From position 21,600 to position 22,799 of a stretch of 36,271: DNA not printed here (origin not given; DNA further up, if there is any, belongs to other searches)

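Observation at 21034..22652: AadA/ANT-like nucleotidyltransferase fold fused to the C terminus of a PKS and duplicated as a translationally coupled stand-alone gene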

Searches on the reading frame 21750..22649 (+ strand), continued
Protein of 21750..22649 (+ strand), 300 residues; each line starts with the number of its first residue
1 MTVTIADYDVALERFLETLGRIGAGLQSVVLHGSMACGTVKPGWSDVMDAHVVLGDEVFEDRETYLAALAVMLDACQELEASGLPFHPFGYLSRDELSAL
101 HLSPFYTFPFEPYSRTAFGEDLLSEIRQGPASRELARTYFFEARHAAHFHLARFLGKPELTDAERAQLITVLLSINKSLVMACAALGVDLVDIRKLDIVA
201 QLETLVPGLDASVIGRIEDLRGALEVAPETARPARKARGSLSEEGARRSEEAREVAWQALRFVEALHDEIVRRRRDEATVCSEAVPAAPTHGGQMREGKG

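Call 46: find_encoding_contigs(protein=P0005, flank=10000, max_places=4)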
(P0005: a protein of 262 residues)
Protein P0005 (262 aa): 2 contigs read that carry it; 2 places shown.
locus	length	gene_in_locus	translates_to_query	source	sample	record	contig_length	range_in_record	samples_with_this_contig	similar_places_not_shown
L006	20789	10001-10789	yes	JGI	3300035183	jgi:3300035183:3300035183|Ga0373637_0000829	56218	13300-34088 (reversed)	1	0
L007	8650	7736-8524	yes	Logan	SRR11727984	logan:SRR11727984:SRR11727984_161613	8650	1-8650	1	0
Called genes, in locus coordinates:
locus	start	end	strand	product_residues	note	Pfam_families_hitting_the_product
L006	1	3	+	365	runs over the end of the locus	PF08541:ACP_syn_III_C (weak)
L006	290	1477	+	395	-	PF00108:Thiolase_N, PF22691:Thiolase_C_1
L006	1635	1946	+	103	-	PF01796:OB_ChsH2_C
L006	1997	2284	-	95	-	-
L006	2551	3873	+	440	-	PF00999:Na_H_Exchanger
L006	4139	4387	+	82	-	-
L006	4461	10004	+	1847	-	PF00109:ketoacyl-synt, PF02801:Ketoacyl-synt_C, PF16197:KAsynt_C_assoc, PF22336:RhiE-like_linker, PF22621:CurL-like_PKS_C, PF00698:Acyl_transf_1, PF21394:Beta-ketacyl_N, PF08659:KR, +3 more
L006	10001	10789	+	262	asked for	-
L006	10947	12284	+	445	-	PF08323:Glyco_transf_5 (faint), PF20706:GT4-conflict, PF13439:Glyco_transf_4, PF13579:Glyco_trans_4_4, PF00534:Glycos_transf_1, PF13692:Glyco_trans_1_4, PF13524:Glyco_trans_1_2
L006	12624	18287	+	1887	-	PF00109:ketoacyl-synt, PF02801:Ketoacyl-synt_C, PF16197:KAsynt_C_assoc, PF22336:RhiE-like_linker, PF22621:CurL-like_PKS_C, PF00698:Acyl_transf_1, PF21394:Beta-ketacyl_N, PF08659:KR, +4 more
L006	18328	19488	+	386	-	PF08240:ADH_N, PF00107:ADH_zinc_N, PF13602:ADH_zinc_N_2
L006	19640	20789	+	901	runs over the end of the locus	PF01326:PPDK_N, PF27448:Rph_4th, PF00391:PEP-utilizers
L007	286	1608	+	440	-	PF00999:Na_H_Exchanger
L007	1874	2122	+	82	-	-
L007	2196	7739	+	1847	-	PF00109:ketoacyl-synt, PF02801:Ketoacyl-synt_C, PF16197:KAsynt_C_assoc, PF22336:RhiE-like_linker, PF22621:CurL-like_PKS_C, PF00698:Acyl_transf_1, PF21394:Beta-ketacyl_N, PF08659:KR, +3 more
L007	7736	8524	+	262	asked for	-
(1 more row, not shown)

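Call 47: find_encoding_contigs(protein=P0006, flank=10000, max_places=4)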
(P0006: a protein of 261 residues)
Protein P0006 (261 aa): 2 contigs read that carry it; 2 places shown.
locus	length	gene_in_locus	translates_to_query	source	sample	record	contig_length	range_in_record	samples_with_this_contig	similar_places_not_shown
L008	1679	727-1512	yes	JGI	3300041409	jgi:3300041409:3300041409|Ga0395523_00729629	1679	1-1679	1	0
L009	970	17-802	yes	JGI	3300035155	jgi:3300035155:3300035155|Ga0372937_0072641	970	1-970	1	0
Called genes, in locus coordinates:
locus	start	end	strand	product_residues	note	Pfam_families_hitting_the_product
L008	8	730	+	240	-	-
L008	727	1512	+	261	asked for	-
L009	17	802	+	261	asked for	-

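Call 48: find_encoding_contigs(protein=P0072, flank=10000, max_places=4)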
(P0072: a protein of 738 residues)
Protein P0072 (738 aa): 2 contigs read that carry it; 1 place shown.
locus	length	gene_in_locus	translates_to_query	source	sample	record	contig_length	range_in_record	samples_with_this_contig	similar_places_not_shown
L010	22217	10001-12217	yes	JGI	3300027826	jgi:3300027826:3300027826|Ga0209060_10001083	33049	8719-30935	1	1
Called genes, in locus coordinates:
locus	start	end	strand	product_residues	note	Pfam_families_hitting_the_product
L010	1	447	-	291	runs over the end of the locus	PF00884:Sulfatase (weak)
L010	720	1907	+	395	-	-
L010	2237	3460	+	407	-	PF04055:Radical_SAM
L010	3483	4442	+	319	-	-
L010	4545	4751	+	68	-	-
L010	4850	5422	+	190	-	-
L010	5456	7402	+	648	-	-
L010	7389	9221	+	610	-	PF00664:ABC_membrane (weak), PF00005:ABC_tran, PF13304:AAA_21 (faint)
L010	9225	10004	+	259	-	-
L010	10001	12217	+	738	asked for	PF05159:Capsule_synth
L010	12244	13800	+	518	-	PF12543:DUF3738, PF19335:HMBD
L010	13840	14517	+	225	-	-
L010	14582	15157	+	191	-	PF04542:Sigma70_r2, PF08281:Sigma70_r4_2, PF04545:Sigma70_r4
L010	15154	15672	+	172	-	-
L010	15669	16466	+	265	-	-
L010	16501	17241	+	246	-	PF12543:DUF3738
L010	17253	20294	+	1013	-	PF13620:CarboxypepD_reg (weak), PF25183:OMP_b-brl_4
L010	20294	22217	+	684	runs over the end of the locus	-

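Call 50: search_protein_families(library=pfam, proteins=[L005:7054-9180:+, L005:230-823:+, L010:720-1904:+, L010:3483-4439:+, L010:4850-5419:+, L010:5456-7399:+, L010:10001-12214:+, L010:13840-14514:+, L006:4139-4384:+], max_evalue=0.01)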
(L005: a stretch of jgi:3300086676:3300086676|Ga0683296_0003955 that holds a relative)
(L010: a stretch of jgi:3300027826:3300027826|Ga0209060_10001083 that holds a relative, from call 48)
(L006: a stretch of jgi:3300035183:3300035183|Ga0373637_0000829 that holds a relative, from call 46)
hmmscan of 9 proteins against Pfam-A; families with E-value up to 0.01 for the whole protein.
L005:7054-9180:+ (709 aa): 1 family
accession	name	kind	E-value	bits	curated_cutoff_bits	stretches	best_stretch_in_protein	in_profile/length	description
PF13472.12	Lipase_GDSL_2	-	0.0019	19.2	32.9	0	310-390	87-177/178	GDSL-like Lipase/Acylhydrolase family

L005:230-823:+ (198 aa): 2 families
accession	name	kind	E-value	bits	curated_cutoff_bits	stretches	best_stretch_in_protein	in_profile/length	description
PF03621.18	MbtH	-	6.7e-20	70.7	27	1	5-55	3-53/53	MbtH-like protein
PF02312.22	CBF_beta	-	0.0037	17.4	25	1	148-190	83-125/167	Core binding factor beta subunit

L010:720-1904:+ (395 aa): 0 families

L010:3483-4439:+ (319 aa): 1 family
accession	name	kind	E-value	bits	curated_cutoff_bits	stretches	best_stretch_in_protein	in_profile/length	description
PF04467.17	DUF483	-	0.0059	17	25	1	131-167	35-69/122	Protein of unknown function (DUF483)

L010:4850-5419:+ (190 aa): 0 families

L010:5456-7399:+ (648 aa): 0 families

L010:10001-12214:+ (738 aa): 2 families
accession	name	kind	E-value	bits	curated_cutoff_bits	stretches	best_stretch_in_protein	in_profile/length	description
PF05159.20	Capsule_synth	-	1.2e-13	51.6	20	1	529-665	135-275/310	Capsule polysaccharide biosynthesis protein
PF01909.29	NTP_transf_2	-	0.0022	18.8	21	1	23-59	13-46/93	Nucleotidyltransferase domain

L010:13840-14514:+ (225 aa): 1 family
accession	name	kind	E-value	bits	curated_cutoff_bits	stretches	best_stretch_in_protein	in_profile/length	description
PF13442.11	Cytochrome_CBB3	-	3.2e-05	24.6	27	1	35-84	5-53/68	Cytochrome C oxidase, cbb3-type, subunit III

L006:4139-4384:+ (82 aa): 0 families

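Call 51: find_encoding_contigs(protein=P0085, flank=10000, max_places=3)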
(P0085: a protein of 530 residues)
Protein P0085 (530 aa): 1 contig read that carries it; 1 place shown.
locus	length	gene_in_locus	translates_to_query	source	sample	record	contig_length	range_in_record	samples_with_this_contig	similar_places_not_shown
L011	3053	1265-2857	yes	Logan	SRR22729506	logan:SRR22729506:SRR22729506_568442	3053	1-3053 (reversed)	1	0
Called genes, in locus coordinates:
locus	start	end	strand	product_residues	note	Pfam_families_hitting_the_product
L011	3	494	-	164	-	?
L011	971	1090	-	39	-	-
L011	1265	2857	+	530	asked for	-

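Call 52: find_encoding_contigs(protein=P0086, flank=10000, max_places=3)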
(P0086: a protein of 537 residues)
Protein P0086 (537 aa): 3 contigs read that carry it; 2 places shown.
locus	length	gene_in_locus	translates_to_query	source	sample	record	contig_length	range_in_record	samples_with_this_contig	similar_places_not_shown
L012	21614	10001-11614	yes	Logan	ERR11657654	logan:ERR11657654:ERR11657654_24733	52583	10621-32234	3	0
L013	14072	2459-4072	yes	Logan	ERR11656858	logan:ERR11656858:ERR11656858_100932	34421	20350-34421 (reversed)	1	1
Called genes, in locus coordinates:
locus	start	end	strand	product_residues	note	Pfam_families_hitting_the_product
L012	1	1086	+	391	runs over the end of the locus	PF13621:Cupin_8, PF08007:JmjC_2 (weak)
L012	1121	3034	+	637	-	PF13439:Glyco_transf_4, PF20706:GT4-conflict (weak), PF00534:Glycos_transf_1, PF13692:Glyco_trans_1_4, PF13524:Glyco_trans_1_2 (weak)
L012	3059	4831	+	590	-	PF00664:ABC_membrane, PF00005:ABC_tran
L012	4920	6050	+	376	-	PF14243:R2K_3 (weak), PF18299:R2K_2 (weak)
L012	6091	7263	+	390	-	PF13692:Glyco_trans_1_4, PF00534:Glycos_transf_1, PF20706:GT4-conflict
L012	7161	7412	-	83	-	-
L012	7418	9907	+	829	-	PF12704:MacB_PCD, PF02687:FtsX, PF12704:MacB_PCD, PF02687:FtsX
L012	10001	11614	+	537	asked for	-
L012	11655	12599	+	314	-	PF00561:Abhydrolase_1, PF12146:Hydrolase_4, PF12697:Abhydrolase_6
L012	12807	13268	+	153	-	-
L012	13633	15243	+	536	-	PF00282:Pyridoxal_deC, PF00266:Aminotran_5 (weak), PF01212:Beta_elim_lyase (weak)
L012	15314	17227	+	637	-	PF02310:B12-binding (faint), PF04055:Radical_SAM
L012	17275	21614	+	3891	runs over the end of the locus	PF00501:AMP-binding, PF23024:AMP-dom_DIP2-like, PF00550:PP-binding, PF00668:Condensation, PF00501:AMP-binding, PF13193:AMP-binding_C, PF00550:PP-binding, PF00668:Condensation, +7 more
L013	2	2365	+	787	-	?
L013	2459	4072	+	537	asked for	-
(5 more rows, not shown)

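Call 68: predict_structure(alignment_id=A7)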
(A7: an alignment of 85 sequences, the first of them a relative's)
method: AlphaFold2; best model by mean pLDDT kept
length: 547 residues; sequences in the alignment: 85
mean_pLDDT: 91.0   pTM: 0.92
mean pLDDT of the five models: 91.0, 90.0, 89.8, 89.3, 88.1
residues with pLDDT >= 90: 439; 70-90: 66; 50-70: 37; < 50: 5
segments of 3 or more residues with pLDDT < 50: 84-86
pLDDT, mean of each block of 10 residues (from residue 1): 57 90 93 96 94 92 93 64 58 93 96 87 94 93 95 94 93 88 97 97 89 97 98 89 71 95 74 82 95 97 96 96 93 97 98 98 96 96 96 95 95 94 93 95 93 91 96 95 95 89 87 96 96 95 75
secondary structure, 60 per line:
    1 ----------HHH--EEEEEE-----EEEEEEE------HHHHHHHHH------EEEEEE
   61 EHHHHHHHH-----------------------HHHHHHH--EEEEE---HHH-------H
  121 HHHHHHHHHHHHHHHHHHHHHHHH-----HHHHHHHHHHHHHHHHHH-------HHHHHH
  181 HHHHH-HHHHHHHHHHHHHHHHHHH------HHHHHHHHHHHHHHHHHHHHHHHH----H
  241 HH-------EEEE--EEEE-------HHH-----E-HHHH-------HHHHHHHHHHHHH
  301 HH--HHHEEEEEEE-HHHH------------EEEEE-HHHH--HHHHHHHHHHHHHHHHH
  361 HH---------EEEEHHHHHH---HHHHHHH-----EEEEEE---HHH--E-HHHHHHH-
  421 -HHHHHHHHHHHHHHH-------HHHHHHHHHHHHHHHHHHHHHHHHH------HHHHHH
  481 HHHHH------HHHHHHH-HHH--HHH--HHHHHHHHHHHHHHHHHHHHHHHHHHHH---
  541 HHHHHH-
elements in order: E16-21 E27-33 H40-48 E55-61 H62-69 H93-99 E102-106 H120-144 H150-167 H175-185 H187-205 H212-235 E250-253 E256-259 H277-280 H288-302 E308-314 H316-319 E332-336 H338-341 H344-362 E372-375 H376-381 H385-391 E397-402 H413-419 H422-436 H444-468 H475-485 H492-498 H510-537 H541-546

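Call 71: fold_search(model_id=the predicted structure, library=pdb)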
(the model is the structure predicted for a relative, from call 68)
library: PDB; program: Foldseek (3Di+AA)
matches with E <= 10: 216; with E <= 0.001: 0
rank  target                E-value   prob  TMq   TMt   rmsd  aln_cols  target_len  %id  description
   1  7uy4_A                4.4e-03  1.00  0.28  0.50   7.1       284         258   11  Aminoglycoside-modifying enzyme ANT-3,9 in complex with spectinomycin and AMP-PNP (released 2023-05-10)
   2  6xz0                  7.6e-03  1.00  0.27  0.51   7.4       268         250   14  Crystal structure of spectinomycin adenyltransferase AAD(9) from Enterococcus faecialis with spectinomycin (released 2020-04-15)
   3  1kan_A                1.1e-02  0.89  0.18  0.30  11.0       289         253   11  MOLECULAR STRUCTURE OF KANAMYCIN NUCLEOTIDYLTRANSFERASE DETERMINED TO 3.0-ANGSTROMS RESOLUTION (released 1994-08-31)
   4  5ic1                  1.6e-01  0.20  0.14  0.16  23.0       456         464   11  Structural analysis of a talin triple domain module, E1794Y, E1797Y, Q1801Y mutant (released 2016-05-18)
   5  6u7b_A                5.0e-01  0.14  0.14  0.20  16.9       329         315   13  Structure of E. coli MS115-1 CdnC:HORMA-deltaN complex (released 2019-12-25)
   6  2rff                  5.2e-01  0.93  0.08  0.34   3.0        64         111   23  Crystal structure of a putative nucleotidyltransferase (NP_343093.1) from Sulfolobus solfataricus at 1.40 A resolution (released 2007-10-16)
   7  2xco                  8.5e-01  0.08  0.08  0.07  24.2       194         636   13  The 3.1A crystal structure of the catalytic core (B'A' region) of Staphylococcus aureus DNA Gyrase (released 2010-08-04)
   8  9n2r_D                8.9e-01  0.13  0.12  0.15  17.4       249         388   10  Structure of GTP-bound GM4951 (released 2026-01-14)
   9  7yqc_A                9.7e-01  0.14  0.08  0.19  20.1       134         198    9  EM structure of human PA28gamma (released 2022-09-21)
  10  9n2r_B                9.7e-01  0.13  0.12  0.15  16.8       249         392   10  Structure of GTP-bound GM4951 (released 2026-01-14)
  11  1t72_G                1.1e+00  0.12  0.08  0.16  12.4       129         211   19  Crystal structure of phosphate transport system protein phoU from Aquifex aeolicus (released 2004-12-07)
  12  6p8v_G                1.1e+00  0.08  0.13  0.18  17.0       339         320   13  Structure of E. coli MS115-1 HORMA:CdnC:Trip13 complex (released 2019-12-25)
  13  2xcr_U                1.3e+00  0.08  0.08  0.06  22.4       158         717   13  The 3.5A crystal structure of the catalytic core (B'A' region) of Staphylococcus aureus DNA Gyrase complexed with GSK2 (released 2010-08-04)
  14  7aer_A                1.3e+00  0.63  0.12  0.41   7.2       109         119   14  Rebuilt and re-refined PDB entry 5yep: tri-AMPylated Shewanella oneidensis HEPN toxin in complex with MNT antitoxin (released 2020-12-30)
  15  1t72_B                1.4e+00  0.11  0.08  0.16  12.4       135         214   16  Crystal structure of phosphate transport system protein phoU from Aquifex aeolicus (released 2004-12-07)
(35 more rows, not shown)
